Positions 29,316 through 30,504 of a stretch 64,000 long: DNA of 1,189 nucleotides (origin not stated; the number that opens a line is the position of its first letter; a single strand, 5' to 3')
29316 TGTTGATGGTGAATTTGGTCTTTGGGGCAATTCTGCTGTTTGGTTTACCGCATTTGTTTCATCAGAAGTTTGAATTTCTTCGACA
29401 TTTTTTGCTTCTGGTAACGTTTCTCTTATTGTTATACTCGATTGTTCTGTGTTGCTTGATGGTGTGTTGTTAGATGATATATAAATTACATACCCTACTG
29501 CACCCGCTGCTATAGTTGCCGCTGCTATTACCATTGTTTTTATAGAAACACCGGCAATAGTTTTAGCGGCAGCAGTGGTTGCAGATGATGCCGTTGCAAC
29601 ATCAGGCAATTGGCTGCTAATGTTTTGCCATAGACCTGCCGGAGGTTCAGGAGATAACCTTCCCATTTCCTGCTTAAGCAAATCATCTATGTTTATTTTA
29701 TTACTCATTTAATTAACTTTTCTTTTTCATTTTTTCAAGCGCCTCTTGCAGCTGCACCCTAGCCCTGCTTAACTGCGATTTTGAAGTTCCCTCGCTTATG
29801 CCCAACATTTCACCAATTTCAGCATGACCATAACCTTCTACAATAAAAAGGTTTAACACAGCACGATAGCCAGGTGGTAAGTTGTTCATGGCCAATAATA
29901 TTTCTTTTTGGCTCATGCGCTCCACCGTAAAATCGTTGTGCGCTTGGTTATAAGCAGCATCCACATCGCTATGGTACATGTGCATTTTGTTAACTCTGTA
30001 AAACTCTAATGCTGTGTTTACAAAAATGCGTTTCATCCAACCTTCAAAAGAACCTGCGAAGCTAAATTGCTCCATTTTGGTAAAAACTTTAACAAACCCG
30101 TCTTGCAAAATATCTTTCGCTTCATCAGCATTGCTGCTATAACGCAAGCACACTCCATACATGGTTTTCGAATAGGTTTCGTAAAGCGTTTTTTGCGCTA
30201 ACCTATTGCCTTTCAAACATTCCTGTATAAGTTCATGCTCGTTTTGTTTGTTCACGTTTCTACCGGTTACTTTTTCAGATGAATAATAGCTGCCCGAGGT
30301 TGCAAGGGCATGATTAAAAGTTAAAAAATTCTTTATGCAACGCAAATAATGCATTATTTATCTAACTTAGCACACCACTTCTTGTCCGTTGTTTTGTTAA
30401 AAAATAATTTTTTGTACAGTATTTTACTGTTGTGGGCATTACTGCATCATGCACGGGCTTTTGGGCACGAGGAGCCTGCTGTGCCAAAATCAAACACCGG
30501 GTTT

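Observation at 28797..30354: ECF sigma factor paired with an anti-sigma-like protein that carries a T9SS type-B C-terminal sorting domain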

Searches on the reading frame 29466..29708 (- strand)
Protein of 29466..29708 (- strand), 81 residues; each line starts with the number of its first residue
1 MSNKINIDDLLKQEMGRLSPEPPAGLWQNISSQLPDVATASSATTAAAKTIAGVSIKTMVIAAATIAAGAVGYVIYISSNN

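Call 46: find_homologous_proteins(query=A4, max_evalue=0.1)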
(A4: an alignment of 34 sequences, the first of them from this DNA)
Query A4 (34 sequences) (81 aa, profile of the alignment): 1 proteins with E <= 0.1 among 2652 candidates.
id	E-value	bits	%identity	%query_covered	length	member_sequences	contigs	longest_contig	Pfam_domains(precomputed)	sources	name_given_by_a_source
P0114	2.0e-4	39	23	37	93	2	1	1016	-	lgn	-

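Call 47: search_solved_structures(query=A4, max_evalue=10, show_alignments=2)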
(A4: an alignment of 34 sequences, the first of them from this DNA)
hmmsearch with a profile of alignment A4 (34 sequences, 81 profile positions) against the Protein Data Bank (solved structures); distinct sequences matched with E-value up to 10: 0.

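Call 69: search_protein_representatives(alignment_id=A5)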
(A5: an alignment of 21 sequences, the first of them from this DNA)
Query: 21 sequences, 77 profile positions. Proteins with E-value up to 0.001 (for the whole library): 3134; up to 1e-10: 331; up to 1e-30: 0. The best 150 are listed.
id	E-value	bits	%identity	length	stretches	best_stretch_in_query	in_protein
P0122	5.3e-27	110.2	-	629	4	1-42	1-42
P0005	8.6e-27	109.5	-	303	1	1-76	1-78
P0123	3.2e-25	104.5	-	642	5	6-39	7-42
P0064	1.4e-23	99.3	-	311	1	1-75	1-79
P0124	2.4e-22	95.3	-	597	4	5-39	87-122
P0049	9.3e-21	90.2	-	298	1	1-76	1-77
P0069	2.3e-20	88.9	-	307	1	1-75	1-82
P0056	3.9e-20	88.2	-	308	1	1-71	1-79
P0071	2.7e-19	85.5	-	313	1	1-72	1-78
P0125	3.4e-18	82.0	-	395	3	7-59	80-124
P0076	4.2e-18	81.7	-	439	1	1-76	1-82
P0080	1.0e-17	80.5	-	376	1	1-76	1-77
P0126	1.4e-16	76.8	-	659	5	1-30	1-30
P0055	1.5e-16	76.8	-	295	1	5-76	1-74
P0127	2.1e-16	76.2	-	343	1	1-75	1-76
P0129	5.6e-16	74.9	-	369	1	1-76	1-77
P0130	6.9e-16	74.6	-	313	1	1-75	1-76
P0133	8.3e-16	74.3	-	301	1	1-75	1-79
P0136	2.6e-15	72.8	-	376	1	1-74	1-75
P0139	3.9e-15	72.2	-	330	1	1-75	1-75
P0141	4.5e-15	72.0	-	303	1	1-75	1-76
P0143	7.6e-15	71.3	-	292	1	1-76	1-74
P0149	2.0e-14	69.9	-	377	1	1-75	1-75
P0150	2.5e-14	69.6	-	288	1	1-75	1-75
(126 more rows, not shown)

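Call 71: search_protein_families(library=pfam, alignment_id=A7, max_evalue=0.001)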
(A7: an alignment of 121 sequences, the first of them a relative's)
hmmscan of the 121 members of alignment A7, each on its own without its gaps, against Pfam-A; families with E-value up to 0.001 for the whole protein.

A. member 1, P0122 (629 aa): 2 families
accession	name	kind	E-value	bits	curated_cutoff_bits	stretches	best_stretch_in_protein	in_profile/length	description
PF13568.12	OMP_b-brl_2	-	6.3e-13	49.6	27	1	416-601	32-166/175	Outer membrane protein beta-barrel domain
PF13505.12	OMP_b-brl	-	8.9e-06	26.4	28.7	1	502-599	76-152/175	Outer membrane protein beta-barrel domain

B. families by the number of members that match (of 121 scanned): 19 families
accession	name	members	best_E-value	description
PF13585.12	CHU_C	104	1.9e-19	CHU_C Type IX secretion signal domain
PF18911.6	PKD_4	27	1.2e-17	PKD domain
PF00801.26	PKD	26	2.6e-15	PKD domain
PF13860.13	FlgD_ig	25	6.8e-07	FlgD Ig-like domain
PF13568.12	OMP_b-brl_2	6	6.3e-13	Outer membrane protein beta-barrel domain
PF13505.12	OMP_b-brl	4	1.4e-08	Outer membrane protein beta-barrel domain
PF18981.6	InlK_D3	3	4.9e-06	Internalin K domain (D3/D4)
PF11772.13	EpuA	1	1.4e-12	DNA-directed RNA polymerase subunit beta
PF00778.23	DIX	1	1.5e-09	DIX domain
PF11304.13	DUF3106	1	3.6e-09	Protein of unknown function (DUF3106)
PF12472.13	DUF3693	1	8.8e-09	Phage related protein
PF21854.2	Treslin_N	1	4.1e-08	Treslin, N-terminal domain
PF08414.16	NADPH_Ox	1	2.3e-06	Respiratory burst NADPH oxidase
PF01846.25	FF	1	5.2e-05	FF domain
PF16820.11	PKD_3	1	0.00013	PKD-like domain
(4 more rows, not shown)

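Call 75: find_encoding_contigs(protein=P0122, flank=4000, max_places=3)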
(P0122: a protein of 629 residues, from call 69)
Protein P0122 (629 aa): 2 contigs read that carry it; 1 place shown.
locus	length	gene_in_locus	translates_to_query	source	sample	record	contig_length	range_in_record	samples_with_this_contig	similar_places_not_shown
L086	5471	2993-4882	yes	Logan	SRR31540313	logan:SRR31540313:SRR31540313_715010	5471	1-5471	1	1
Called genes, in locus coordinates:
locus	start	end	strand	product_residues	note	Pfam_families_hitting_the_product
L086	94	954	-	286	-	-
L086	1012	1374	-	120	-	PF04237:YjbR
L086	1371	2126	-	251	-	PF04199:Cyclase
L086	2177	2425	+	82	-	PF00050:Kazal_1, PF07648:Kazal_2 (weak)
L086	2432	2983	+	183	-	PF07638:Sigma70_ECF, PF04542:Sigma70_r2, PF08281:Sigma70_r4_2, PF04545:Sigma70_r4 (weak)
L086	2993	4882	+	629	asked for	PF13568:OMP_b-brl_2, PF13505:OMP_b-brl (weak)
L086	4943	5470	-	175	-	?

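Call 80: list_cluster_members(proteins=[P0127, P0129, P0130, P0133, P0136, P0139, P0141, P0143, P0149, P0150])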
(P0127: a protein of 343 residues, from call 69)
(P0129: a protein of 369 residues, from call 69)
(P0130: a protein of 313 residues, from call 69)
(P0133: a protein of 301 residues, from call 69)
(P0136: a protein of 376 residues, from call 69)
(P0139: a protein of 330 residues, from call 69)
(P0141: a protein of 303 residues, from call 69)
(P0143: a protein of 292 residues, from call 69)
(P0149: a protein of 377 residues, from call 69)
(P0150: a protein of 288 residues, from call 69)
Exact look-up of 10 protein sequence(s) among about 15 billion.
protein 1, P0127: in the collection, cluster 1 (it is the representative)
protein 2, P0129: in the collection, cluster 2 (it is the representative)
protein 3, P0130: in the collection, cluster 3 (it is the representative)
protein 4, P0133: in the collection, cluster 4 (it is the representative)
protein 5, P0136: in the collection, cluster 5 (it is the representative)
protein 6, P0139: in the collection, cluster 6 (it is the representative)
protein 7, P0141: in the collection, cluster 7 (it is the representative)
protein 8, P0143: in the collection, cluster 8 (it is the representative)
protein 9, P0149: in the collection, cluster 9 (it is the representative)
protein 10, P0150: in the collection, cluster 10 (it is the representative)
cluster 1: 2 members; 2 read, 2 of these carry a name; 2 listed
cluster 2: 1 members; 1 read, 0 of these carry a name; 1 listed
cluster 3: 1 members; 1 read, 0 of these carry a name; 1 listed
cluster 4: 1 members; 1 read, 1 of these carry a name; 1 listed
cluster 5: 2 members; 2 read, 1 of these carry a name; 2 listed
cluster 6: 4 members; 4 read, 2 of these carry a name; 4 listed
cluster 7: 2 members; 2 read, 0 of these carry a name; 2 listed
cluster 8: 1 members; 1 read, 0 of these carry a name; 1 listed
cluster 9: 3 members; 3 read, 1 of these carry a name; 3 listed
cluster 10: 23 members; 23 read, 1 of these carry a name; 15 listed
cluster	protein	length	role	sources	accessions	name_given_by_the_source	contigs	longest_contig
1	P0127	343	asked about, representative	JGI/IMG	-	gliding motility-associated-like protein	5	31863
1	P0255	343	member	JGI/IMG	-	gliding motility-associated-like protein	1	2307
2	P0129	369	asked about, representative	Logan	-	-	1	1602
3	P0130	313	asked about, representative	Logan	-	-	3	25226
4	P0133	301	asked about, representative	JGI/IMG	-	gliding motility-associated-like protein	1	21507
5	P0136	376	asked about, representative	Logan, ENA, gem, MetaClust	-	\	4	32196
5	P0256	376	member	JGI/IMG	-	-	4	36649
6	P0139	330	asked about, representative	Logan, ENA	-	-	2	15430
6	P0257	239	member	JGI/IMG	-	gliding motility-associated-like protein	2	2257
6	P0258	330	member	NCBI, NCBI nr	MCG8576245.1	MAG: gliding motility-associated C-terminal domain-containing protein [Flavobacteriales ... | gliding motility-associated C-terminal domain-containing protein [Flavobacteriales ...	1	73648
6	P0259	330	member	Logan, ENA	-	-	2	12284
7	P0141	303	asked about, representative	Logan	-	-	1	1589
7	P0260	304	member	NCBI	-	-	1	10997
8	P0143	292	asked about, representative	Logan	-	-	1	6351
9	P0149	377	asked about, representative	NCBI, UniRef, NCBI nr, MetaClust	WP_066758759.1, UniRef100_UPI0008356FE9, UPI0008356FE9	T9SS type B sorting domain-containing protein [Crocinitomix algicola] | T9SS type B sorting domain-containing protein n=1 Tax=Crocinitomix algicola TaxID=1740263 ... | gliding motility-associated C-terminal domain-containing protein [Crocinitomix algicola]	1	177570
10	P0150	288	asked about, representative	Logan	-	-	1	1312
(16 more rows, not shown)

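Call 81: find_encoding_contigs(protein=P0149, flank=6000, max_places=2)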
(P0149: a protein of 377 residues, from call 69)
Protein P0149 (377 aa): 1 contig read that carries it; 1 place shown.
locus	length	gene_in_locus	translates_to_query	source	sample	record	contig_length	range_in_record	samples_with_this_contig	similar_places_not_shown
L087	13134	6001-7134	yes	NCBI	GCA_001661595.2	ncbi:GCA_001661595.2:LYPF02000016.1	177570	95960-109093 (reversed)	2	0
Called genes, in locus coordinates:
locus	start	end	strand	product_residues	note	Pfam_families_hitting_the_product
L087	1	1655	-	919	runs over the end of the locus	PF00989:PAS (faint), PF13188:PAS_8 (faint), PF13426:PAS_9 (weak), PF07536:HWE_HK (weak), PF07568:HisKA_2, PF02518:HATPase_c, PF13581:HATPase_c_2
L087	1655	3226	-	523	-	PF07661:MORN_2 (faint)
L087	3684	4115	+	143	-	PF02502:LacAB_rpiB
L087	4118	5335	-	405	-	PF00578:AhpC-TSA (weak), PF08534:Redoxin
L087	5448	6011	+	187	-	PF04542:Sigma70_r2, PF08281:Sigma70_r4_2, PF04545:Sigma70_r4 (weak)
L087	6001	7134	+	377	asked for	PF18911:PKD_4 (weak), PF13860:FlgD_ig (faint), PF13585:CHU_C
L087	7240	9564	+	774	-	PF13287:Fn3_assoc, PF13290:CHB_HEX_C_1, PF08757:CotH, PF00932:LTD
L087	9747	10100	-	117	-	PF02152:FolB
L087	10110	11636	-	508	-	PF00749:tRNA-synt_1c, PF19269:Anticodon_2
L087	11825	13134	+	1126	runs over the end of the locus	-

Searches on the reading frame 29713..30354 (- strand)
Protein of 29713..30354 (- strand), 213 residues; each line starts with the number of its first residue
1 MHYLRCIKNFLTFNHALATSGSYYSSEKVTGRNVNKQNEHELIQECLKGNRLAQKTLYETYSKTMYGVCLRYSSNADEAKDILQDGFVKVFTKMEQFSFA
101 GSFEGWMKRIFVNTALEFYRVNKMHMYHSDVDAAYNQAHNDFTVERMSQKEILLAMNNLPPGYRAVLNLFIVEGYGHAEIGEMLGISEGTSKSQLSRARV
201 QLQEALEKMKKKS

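Call 3: search_protein_families(library=pfam, proteins=[window:29713-30354:-], max_evalue=0.1)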
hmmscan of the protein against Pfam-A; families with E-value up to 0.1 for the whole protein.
window:29713-30354:- (213 aa): 4 families
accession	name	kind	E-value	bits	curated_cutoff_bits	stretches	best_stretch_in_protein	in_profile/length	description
PF08281.18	Sigma70_r4_2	-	2.9e-16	59.3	25.7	1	150-202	2-54/54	Sigma-70, region 4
PF04542.20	Sigma70_r2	-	3.9e-12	46.2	24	1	57-122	1-68/71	Sigma-70 region 2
PF04545.22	Sigma70_r4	-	4.6e-08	32.9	24.1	1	155-204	1-50/50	Sigma-70, region 4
PF07638.17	Sigma70_ECF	-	9.2e-06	26.1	21.1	1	134-207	111-184/185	ECF sigma factor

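Call 4: search_protein_families(library=ncbifam, proteins=[window:29713-30354:-], max_evalue=0.1)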
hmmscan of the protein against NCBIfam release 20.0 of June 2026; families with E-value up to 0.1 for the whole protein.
window:29713-30354:- (213 aa): 104 families (the best 25 are shown)
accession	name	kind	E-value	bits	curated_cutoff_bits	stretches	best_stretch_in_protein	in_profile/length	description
NF007225.0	PRK09643.1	equivalog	4.4e-29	101.6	190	1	32-212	7-188/204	RNA polymerase sigma factor SigM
NF007216.0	PRK09638.1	equivalog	1.3e-25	90.2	194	1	36-208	2-176/180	RNA polymerase sigma factor SigY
NF008888.0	PRK11922.1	equivalog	2.1e-25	89.7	204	1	31-208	9-198/231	RNA polymerase sigma factor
TIGR02937.1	sigma70-ECF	superfamily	4.2e-25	88.3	42.9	1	54-206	3-165/165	sigma-70 family RNA polymerase sigma factor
NF004113.0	PRK05602.1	equivalog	3.1e-24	85.8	208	1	28-211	21-206/211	RNA polymerase sigma factor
TIGR02985.1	Sig70_bacteroi1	subfamily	5.6e-24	85.2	126.4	1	55-206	4-162/162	RNA polymerase sigma-70 factor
NF058625.1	sigma_PG0214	equivalog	1.4e-23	83.4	130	1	60-212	12-167/170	GFO_1088 family ECF-type sigma factor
NF007229.0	PRK09647.1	equivalog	1.6e-23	83.2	265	1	57-211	49-207/220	RNA polymerase sigma factor SigE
NF009174.0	PRK12522.1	equivalog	1.6e-22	80.4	217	1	55-209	6-170/175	RNA polymerase sigma factor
NF007223.0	PRK09641.1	equivalog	9.3e-22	77.8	209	1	40-208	6-186/187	RNA polymerase sigma factor SigW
TIGR02983.1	SigE-fam_strep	subfamily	1.5e-21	77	141.55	1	55-209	9-161/162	SigE family RNA polymerase sigma factor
NF009171.0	PRK12518.1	equivalog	4e-21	75.7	208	1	30-208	5-186/191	RNA polymerase sigma factor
TIGR02954.1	Sig70_famx3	hypoth_equivalog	1.1e-20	74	188.5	1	38-208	2-169/170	RNA polymerase sigma-70 factor, TIGR02954 family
NF007215.0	PRK09637.1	equivalog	5.3e-20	72.2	212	1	56-208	5-156/181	RNA polymerase sigma factor SigZ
NF006930.0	PRK09415.1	subfamily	2.2e-19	70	198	1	55-208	19-177/179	RNA polymerase factor sigma C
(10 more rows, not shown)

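Call 48: search_solved_structures(query=window:29713-30255:-, max_evalue=1e-10)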
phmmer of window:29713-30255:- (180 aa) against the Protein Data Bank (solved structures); distinct sequences matched with E-value up to 1e-10: 10.
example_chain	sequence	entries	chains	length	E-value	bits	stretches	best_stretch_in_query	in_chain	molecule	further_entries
9m9d_F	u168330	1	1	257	1.6e-16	64.2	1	25-173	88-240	ECF RNA polymerase sigma factor SigE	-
9m9e_F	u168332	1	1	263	1.6e-16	64.2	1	25-173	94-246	ECF RNA polymerase sigma factor SigE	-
9m98_F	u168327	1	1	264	1.6e-16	64.2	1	25-173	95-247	ECF RNA polymerase sigma factor SigE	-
5wuq_A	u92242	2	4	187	3.2e-15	60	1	10-173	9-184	ECF RNA polymerase sigma factor SigW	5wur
6in7_B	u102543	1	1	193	3.7e-13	53.3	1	3-177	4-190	RNA polymerase sigma-H factor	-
8z6g_B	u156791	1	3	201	4.2e-13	53.1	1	3-177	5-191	RNA polymerase sigma factor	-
6jcy_F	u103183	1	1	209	5.5e-12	49.4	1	31-173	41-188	ECF RNA polymerase sigma factor SigH,ECF RNA polymerase sigma factor SigE,ECF RNA polymera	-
5zx2_F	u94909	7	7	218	7.4e-12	49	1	31-173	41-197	ECF RNA polymerase sigma factor SigH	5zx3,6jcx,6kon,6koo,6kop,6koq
1or7_A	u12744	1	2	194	4.6e-11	46.5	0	6-173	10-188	RNA polymerase sigma-E factor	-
6jbq_F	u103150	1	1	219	7.2e-11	45.8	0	6-173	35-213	ECF RNA polymerase sigma-E factor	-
